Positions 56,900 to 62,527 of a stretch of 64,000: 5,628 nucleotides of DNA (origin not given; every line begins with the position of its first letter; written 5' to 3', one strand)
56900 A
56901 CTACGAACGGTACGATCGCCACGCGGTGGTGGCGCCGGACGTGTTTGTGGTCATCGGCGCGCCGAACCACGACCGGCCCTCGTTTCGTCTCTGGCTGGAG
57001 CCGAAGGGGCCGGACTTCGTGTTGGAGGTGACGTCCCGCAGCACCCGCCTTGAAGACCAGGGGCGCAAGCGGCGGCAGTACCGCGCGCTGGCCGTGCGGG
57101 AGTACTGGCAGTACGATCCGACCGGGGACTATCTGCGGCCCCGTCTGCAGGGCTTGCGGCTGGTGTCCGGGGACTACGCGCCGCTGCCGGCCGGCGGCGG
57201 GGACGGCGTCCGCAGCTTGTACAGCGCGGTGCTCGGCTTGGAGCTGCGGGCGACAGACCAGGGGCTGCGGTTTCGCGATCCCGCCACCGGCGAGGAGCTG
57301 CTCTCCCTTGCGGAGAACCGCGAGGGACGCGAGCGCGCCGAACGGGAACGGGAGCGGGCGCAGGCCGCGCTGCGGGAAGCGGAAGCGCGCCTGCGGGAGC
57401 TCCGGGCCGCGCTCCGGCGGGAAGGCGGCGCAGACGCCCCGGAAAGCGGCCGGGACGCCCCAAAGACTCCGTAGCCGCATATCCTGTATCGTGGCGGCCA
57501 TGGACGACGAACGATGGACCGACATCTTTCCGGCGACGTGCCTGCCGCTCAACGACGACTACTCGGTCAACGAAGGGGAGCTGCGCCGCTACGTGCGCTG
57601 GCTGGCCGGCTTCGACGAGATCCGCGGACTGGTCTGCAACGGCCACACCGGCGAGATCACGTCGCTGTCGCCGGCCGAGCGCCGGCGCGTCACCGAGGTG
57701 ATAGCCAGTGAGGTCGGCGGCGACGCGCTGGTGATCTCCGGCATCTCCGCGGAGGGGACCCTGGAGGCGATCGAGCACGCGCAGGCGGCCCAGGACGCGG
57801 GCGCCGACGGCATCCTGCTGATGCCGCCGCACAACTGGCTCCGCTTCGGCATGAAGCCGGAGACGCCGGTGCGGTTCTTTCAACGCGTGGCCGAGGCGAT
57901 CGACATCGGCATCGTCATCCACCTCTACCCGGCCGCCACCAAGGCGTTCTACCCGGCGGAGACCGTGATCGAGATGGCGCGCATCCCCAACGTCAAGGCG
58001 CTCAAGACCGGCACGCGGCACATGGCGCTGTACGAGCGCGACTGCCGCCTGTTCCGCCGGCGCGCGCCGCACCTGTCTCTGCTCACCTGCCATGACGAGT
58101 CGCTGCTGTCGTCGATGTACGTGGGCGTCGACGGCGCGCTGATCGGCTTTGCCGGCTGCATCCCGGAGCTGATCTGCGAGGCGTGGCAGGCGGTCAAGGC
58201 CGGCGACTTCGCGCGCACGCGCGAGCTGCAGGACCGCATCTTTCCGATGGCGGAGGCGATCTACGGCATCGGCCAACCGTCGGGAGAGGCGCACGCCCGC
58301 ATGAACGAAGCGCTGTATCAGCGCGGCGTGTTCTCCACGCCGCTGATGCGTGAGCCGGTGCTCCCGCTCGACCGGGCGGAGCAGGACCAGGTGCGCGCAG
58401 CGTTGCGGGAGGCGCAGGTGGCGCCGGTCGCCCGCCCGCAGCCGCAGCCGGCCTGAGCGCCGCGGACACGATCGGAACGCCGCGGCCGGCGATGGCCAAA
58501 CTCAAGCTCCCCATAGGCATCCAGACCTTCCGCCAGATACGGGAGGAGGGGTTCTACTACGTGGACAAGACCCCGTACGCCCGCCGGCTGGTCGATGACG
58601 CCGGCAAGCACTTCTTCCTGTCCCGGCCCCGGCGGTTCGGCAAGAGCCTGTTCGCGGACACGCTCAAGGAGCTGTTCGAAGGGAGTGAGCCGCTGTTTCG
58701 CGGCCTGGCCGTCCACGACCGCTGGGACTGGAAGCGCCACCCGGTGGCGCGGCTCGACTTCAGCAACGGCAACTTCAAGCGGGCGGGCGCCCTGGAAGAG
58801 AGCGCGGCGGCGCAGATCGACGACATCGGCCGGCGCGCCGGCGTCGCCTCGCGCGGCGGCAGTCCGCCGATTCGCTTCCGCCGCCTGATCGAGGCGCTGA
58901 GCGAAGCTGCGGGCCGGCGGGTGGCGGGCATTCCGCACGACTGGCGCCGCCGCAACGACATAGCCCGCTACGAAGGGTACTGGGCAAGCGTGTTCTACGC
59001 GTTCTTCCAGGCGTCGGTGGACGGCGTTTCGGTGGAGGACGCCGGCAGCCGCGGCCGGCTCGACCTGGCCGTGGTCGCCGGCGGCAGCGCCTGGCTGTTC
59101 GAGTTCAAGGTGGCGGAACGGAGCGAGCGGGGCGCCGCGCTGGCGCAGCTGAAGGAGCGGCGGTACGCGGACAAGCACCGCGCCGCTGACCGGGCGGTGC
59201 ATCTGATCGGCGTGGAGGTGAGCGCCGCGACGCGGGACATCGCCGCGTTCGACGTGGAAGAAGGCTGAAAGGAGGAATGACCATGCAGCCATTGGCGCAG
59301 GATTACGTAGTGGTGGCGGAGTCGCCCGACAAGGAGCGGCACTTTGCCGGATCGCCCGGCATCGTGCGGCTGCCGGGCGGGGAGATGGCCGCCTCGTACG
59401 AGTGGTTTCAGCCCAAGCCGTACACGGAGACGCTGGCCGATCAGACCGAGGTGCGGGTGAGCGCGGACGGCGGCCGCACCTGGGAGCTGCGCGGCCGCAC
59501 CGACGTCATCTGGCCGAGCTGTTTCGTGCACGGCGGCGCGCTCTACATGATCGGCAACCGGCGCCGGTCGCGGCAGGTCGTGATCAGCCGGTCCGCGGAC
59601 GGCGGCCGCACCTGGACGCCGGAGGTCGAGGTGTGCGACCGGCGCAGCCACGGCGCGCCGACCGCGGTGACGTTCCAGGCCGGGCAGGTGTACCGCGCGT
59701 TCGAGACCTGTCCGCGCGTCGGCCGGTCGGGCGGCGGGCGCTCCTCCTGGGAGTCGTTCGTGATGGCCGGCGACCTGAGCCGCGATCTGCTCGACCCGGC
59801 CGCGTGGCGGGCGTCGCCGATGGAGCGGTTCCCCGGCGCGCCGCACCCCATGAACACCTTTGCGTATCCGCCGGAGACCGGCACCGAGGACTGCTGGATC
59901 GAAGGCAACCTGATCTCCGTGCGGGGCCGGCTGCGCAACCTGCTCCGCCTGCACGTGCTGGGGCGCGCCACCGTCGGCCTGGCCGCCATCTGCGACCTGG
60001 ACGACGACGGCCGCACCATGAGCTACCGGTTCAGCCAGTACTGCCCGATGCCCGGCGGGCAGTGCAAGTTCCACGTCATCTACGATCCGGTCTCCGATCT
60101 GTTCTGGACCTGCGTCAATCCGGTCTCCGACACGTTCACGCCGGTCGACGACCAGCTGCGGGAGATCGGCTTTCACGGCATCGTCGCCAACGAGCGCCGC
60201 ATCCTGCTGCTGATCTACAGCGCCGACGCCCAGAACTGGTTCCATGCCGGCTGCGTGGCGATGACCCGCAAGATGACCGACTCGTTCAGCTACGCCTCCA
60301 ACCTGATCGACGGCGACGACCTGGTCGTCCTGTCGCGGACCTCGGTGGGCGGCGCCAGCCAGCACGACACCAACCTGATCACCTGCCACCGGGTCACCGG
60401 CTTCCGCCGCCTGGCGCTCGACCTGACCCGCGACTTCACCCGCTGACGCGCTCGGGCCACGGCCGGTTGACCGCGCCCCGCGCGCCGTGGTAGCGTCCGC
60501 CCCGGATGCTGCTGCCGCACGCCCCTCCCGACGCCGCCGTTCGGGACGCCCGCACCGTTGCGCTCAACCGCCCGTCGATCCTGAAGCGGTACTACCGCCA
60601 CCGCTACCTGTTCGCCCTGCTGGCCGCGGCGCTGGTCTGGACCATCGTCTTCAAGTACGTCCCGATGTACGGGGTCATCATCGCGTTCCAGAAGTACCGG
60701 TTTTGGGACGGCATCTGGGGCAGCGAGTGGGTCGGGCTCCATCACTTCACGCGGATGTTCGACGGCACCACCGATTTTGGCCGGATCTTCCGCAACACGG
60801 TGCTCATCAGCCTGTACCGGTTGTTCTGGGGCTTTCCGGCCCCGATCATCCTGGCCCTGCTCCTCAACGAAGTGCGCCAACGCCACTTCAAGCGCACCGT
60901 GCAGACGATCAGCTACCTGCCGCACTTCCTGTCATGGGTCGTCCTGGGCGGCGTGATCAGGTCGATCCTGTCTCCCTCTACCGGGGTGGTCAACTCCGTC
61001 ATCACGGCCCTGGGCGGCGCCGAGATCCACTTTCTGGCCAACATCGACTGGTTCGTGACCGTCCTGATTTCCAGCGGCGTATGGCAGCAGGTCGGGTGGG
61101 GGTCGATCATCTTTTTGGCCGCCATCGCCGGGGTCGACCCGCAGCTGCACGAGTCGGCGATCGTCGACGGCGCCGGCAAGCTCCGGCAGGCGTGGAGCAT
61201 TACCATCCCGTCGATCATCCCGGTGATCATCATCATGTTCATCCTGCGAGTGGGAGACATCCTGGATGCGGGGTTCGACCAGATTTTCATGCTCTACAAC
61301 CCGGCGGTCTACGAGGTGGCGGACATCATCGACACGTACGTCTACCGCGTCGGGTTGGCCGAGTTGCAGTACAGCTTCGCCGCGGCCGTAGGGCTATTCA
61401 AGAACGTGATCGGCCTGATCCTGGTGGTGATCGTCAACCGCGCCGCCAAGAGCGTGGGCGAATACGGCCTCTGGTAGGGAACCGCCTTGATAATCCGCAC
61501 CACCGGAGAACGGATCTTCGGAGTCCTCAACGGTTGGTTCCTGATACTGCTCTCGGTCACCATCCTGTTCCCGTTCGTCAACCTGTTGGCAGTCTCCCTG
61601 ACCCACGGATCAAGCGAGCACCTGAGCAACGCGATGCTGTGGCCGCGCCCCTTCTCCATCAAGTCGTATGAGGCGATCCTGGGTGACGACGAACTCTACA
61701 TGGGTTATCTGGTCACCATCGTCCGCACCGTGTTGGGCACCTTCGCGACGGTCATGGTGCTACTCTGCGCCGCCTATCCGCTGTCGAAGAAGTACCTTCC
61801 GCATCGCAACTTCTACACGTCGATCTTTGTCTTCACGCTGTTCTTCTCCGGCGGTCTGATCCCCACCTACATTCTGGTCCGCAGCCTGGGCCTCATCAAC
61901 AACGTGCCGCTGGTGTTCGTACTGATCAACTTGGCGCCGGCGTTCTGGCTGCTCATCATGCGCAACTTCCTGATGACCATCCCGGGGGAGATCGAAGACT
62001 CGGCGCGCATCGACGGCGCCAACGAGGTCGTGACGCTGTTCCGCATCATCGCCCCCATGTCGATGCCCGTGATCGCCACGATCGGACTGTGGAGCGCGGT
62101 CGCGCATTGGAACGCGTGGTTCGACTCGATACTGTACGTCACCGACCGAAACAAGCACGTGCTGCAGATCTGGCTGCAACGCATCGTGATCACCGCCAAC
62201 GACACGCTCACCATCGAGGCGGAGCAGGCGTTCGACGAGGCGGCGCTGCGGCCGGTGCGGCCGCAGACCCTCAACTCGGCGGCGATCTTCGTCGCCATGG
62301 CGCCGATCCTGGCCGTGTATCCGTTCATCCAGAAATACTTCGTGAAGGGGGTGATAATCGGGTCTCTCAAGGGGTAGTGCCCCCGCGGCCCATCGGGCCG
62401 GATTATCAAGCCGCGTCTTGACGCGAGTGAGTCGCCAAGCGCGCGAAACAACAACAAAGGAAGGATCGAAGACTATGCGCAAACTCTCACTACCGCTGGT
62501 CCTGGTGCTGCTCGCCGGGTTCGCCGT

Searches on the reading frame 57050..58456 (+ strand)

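Call 70: search_protein_families(library=pfam, proteins=[window:57050-58456:+], max_evalue=0.00001)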
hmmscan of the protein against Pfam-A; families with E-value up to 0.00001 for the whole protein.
window:57050-58456:+ (468 aa): 1 family
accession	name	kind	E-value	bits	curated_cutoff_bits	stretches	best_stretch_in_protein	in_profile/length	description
PF00701.28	DHDPS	-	5.9e-38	130.7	22.1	1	158-454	4-288/289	Dihydrodipicolinate synthetase family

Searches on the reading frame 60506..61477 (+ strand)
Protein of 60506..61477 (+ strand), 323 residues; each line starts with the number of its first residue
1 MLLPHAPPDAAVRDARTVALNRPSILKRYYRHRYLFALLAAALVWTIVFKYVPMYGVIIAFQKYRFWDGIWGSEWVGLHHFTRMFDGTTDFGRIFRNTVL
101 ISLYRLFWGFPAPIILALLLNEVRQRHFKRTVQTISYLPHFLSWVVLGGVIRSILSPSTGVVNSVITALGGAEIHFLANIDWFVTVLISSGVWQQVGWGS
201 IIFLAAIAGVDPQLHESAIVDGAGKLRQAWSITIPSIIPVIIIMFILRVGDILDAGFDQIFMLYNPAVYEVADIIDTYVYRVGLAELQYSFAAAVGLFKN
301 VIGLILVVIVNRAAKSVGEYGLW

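Call 70: search_protein_families(library=pfam, proteins=[window:60506-61477:+], max_evalue=0.00001)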
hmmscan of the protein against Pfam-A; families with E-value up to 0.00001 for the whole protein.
window:60506-61477:+ (323 aa): 1 family
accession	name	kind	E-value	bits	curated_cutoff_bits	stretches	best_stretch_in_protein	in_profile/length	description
PF00528.27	BPD_transp_1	-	3.5e-13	50.1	26.4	1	109-312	1-180/184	Binding-protein-dependent transport system inner membrane component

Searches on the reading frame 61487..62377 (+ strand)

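Call 70: search_protein_families(library=pfam, proteins=[window:61487-62377:+], max_evalue=0.00001)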
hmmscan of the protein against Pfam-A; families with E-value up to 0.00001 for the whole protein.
window:61487-62377:+ (296 aa): 1 family
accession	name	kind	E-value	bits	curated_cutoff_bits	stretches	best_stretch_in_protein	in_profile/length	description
PF00528.27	BPD_transp_1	-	8.7e-06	26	26.4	0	120-289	43-182/184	Binding-protein-dependent transport system inner membrane component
